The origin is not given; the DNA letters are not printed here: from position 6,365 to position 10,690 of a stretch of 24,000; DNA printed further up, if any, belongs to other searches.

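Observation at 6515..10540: Single-module membrane NRPS with epsilon-poly-L-lysine synthetase (Pls/PosA-type) architecture; hand-read specificity code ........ points to Lys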

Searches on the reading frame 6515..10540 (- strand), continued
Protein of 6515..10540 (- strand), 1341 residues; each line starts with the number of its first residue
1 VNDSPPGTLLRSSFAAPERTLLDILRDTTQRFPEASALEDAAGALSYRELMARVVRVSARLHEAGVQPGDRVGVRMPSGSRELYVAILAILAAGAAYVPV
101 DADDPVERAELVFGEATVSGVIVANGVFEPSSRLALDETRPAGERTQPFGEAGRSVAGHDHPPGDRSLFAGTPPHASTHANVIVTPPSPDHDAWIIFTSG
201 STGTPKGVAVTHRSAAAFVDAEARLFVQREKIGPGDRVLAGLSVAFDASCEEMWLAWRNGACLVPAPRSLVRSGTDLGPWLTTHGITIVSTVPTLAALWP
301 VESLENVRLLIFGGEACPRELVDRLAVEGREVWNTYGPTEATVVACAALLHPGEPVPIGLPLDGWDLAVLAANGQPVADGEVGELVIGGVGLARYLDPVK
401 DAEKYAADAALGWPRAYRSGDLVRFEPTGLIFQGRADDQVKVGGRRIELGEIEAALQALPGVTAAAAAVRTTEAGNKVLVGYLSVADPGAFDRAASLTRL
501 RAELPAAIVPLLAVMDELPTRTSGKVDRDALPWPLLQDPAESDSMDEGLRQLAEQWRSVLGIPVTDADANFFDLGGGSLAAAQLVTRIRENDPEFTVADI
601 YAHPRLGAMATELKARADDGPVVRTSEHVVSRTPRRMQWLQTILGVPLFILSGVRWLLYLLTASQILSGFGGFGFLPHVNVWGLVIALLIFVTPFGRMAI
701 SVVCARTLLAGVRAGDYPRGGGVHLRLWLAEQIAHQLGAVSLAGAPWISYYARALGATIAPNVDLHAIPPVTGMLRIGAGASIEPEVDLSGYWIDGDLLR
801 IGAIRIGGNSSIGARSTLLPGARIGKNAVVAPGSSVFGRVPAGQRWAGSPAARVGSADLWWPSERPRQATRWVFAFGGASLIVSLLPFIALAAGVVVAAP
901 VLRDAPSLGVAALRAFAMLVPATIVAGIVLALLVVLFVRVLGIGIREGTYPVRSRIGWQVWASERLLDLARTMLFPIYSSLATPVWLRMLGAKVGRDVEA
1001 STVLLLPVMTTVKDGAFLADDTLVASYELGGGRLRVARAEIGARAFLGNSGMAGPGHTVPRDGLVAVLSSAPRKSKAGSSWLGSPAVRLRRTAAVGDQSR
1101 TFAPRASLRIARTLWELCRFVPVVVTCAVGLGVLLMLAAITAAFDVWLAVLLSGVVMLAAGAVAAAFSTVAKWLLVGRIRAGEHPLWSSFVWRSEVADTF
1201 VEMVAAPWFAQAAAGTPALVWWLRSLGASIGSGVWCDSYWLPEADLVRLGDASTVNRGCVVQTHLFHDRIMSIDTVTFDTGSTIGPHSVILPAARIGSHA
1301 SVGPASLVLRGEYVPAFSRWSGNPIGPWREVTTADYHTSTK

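Call 9: search_solved_structures(query=window:6515-10540:-, max_evalue=0.00001, show_alignments=2)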
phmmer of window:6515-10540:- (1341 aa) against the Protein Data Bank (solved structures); distinct sequences matched with E-value up to 0.00001: 158 (the best 60 are shown).
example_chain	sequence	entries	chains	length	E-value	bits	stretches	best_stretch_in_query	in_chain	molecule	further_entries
7wew_A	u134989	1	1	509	1.4e-184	619.2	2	188-535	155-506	Epsilon-poly-L-lysine synthase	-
6mfz_A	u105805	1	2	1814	3.4e-116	392.6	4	177-609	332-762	Linear gramicidin synthase subunit A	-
9be3_A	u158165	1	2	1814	4.4e-116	392.3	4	177-609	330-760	Linear gramicidin synthase subunit A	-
9meh_A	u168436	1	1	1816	4.4e-116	392.2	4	177-609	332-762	Linear gramicidin synthase subunit A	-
9be4_A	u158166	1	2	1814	1.8e-115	390.3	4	188-610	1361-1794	Linear gramicidin synthase subunit A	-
6mfy_A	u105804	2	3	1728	6.4e-108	365.2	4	177-609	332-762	Linear gramicidin synthase subunit A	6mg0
8xjz_C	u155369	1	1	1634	2.1e-99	337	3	182-589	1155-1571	Peptide synthetase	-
5u89_A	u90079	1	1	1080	1.8e-75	257.7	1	15-624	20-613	Amino acid adenylation domain protein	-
8jbr_A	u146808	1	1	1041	5.4e-69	236.2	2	184-611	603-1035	McyA protein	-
5ja1_A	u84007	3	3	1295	1.3e-63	218.4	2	187-618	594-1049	Enterobactin synthase component F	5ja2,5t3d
9bfd_A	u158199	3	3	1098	5.5e-62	213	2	185-615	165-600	Tyrocidine synthase 1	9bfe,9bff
8g95_A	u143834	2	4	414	2.2e-61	211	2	181-437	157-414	Dimodular nonribosomal peptide synthase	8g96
8g97_A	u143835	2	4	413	5.4e-61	209.7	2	181-431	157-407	Dimodular nonribosomal peptide synthase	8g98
8www_A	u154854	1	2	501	1.4e-60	208.4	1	22-534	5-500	Carrier domain-containing protein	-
4zxh_A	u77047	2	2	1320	3.5e-57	197.1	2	193-600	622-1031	ABBFA_003403 | Tyrocidine synthetase 3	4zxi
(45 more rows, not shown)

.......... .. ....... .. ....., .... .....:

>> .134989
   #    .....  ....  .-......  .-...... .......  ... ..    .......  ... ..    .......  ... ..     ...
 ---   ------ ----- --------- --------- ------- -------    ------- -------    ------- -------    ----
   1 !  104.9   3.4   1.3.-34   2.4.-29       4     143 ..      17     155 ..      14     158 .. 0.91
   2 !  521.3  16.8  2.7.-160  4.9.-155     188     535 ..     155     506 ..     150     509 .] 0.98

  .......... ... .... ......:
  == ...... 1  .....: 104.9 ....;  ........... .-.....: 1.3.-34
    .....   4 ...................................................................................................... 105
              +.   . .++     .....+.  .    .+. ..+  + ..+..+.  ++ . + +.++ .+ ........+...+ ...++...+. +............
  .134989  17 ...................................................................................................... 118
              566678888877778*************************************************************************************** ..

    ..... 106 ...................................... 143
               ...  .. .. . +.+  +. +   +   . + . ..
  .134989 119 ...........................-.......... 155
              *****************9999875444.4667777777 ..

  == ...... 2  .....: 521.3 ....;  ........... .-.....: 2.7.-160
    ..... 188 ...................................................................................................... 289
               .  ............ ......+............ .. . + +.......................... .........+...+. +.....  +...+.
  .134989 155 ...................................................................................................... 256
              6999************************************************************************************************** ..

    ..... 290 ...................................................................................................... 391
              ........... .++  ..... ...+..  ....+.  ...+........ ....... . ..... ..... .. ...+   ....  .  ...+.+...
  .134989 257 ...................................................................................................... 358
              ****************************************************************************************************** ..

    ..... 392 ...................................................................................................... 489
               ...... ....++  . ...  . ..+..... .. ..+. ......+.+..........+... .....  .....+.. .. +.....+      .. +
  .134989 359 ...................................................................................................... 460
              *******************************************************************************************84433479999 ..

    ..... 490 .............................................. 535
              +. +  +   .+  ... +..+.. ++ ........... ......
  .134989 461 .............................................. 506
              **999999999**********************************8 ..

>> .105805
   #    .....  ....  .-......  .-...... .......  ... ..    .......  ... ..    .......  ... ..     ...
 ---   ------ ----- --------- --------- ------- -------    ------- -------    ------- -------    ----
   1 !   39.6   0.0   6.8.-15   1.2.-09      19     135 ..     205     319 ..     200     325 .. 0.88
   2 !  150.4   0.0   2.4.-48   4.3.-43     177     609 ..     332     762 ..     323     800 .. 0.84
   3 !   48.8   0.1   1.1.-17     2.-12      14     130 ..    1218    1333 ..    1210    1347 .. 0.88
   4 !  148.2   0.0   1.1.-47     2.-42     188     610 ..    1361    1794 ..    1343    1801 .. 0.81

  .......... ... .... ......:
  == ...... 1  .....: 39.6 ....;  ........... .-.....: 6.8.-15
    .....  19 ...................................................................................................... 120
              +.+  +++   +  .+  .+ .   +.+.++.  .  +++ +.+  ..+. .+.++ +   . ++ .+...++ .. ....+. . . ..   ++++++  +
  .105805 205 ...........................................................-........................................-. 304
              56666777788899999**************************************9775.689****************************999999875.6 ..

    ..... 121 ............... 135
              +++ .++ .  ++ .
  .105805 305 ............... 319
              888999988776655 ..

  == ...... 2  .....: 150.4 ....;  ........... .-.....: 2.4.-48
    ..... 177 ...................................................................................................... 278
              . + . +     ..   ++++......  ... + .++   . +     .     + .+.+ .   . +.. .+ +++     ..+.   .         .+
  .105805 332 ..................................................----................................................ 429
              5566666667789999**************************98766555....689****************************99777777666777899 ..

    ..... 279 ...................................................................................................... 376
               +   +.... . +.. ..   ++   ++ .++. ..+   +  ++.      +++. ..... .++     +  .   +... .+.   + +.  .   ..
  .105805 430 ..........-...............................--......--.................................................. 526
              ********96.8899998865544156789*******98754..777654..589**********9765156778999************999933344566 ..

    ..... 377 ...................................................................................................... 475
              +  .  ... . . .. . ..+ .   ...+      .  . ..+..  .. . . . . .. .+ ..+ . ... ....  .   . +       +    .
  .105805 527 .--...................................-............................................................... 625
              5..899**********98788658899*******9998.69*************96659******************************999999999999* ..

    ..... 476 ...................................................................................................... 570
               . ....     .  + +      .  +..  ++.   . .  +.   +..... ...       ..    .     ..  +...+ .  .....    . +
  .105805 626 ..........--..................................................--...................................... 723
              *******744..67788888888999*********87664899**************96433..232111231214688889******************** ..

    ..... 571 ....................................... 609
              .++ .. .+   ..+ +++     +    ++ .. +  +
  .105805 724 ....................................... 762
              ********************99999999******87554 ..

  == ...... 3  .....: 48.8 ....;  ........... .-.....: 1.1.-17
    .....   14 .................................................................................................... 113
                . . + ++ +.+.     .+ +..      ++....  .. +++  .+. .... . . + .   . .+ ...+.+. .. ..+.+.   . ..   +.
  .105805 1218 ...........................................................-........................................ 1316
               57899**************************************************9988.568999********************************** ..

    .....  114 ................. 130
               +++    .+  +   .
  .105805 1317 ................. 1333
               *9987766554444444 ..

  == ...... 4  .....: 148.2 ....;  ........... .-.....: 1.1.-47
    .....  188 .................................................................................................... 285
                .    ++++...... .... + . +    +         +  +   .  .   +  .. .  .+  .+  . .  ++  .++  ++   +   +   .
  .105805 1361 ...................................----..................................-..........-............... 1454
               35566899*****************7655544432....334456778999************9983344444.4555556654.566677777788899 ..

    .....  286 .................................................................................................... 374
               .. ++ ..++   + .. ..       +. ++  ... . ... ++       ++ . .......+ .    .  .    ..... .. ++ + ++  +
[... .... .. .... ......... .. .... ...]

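Call 39: find_encoding_contigs(protein=P0005, flank=8000, max_places=1)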
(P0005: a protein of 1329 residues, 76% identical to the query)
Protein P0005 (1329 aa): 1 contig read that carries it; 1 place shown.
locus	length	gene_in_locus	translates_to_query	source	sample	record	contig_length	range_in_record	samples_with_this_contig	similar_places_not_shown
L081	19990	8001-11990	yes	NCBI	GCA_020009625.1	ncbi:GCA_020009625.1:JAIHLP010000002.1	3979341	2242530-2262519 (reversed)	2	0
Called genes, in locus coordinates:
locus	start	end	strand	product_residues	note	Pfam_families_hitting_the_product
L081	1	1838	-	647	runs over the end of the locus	PF13620:CarboxypepD_reg, PF16371:MetallophosN (faint), PF17210:SdrD_B (weak), PF13620:CarboxypepD_reg, PF17210:SdrD_B (weak), PF13620:CarboxypepD_reg, PF13715:CarbopepD_reg_2 (weak), PF17210:SdrD_B, +2 more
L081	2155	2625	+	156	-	PF05175:MTS, PF13847:Methyltransf_31 (weak), PF13649:Methyltransf_25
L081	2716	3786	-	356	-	PF03595:SLAC1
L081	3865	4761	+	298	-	PF00126:HTH_1, PF03466:LysR_substrate, PF12727:PBP_like (faint)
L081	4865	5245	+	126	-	-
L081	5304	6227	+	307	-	PF03547:Mem_trans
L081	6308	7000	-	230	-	PF20469:OLD-like_TOPRIM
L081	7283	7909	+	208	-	-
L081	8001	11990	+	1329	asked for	PF00501:AMP-binding, PF00550:PP-binding, PF00132:Hexapep (weak)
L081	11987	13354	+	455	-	PF17900:Peptidase_M1_N, PF01433:Peptidase_M1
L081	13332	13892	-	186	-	-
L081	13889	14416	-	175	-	-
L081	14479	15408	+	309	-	PF00248:Aldo_ket_red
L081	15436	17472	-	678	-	PF16177:ACAS_N, PF00501:AMP-binding, PF13193:AMP-binding_C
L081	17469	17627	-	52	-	-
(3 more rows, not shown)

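Call 40: find_encoding_contigs(protein=P0087, flank=8000, max_places=1)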
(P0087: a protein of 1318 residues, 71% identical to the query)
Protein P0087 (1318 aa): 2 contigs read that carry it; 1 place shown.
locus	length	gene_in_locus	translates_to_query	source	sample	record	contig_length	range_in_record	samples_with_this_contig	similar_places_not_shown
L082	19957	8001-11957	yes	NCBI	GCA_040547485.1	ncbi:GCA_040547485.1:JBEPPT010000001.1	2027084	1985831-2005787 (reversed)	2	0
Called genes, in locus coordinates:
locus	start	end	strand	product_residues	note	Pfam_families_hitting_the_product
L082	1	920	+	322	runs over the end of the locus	PF03976:PPK2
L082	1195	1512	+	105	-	PF25355:DUF7882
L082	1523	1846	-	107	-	PF25355:DUF7882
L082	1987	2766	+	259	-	PF00563:EAL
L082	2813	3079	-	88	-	-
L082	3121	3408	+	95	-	PF25355:DUF7882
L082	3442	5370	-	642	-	PF08446:PAS_2, PF01590:GAF, PF00360:PHY, PF00990:GGDEF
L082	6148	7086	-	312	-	PF00069:Pkinase, PF01636:APH (faint), PF07714:PK_Tyr_Ser-Thr, PF17667:Pkinase_fungal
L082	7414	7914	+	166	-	-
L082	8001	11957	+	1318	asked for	PF00501:AMP-binding, PF00550:PP-binding, PF00132:Hexapep (faint)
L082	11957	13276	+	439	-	PF17900:Peptidase_M1_N, PF01433:Peptidase_M1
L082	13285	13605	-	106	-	-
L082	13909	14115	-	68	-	-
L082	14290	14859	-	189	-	PF01872:RibD_C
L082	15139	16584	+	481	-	PF07690:MFS_1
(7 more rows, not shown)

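Call 41: find_encoding_contigs(protein=P0095, flank=8000, max_places=1)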
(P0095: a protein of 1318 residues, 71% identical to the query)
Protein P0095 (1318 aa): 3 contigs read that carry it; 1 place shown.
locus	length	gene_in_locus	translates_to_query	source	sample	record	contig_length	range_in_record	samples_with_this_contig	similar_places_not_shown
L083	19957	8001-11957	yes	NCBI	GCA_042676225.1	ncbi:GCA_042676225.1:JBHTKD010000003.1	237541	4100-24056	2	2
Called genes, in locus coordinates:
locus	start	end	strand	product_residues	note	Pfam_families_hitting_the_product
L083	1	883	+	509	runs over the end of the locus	-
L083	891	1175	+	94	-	-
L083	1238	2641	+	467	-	PF01554:MatE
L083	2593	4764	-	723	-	PF00580:UvrD-helicase (faint), PF01443:Viral_helicase1 (faint), PF13245:AAA_19 (faint), PF13538:UvrD_C_2 (faint)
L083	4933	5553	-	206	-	PF02416:TatA_B_E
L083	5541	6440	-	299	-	PF00902:TatC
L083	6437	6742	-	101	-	PF02416:TatA_B_E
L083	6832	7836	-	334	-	PF00775:Dioxygenase_C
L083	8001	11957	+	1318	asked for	PF00501:AMP-binding, PF00550:PP-binding, PF00132:Hexapep (faint)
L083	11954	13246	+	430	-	PF17900:Peptidase_M1_N, PF01433:Peptidase_M1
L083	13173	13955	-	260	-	-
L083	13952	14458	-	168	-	PF19853:DUF6328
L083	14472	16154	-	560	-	PF00342:PGI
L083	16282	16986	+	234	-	PF00106:adh_short, PF01370:Epimerase (weak), PF08659:KR, PF13561:adh_short_C2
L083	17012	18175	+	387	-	PF07690:MFS_1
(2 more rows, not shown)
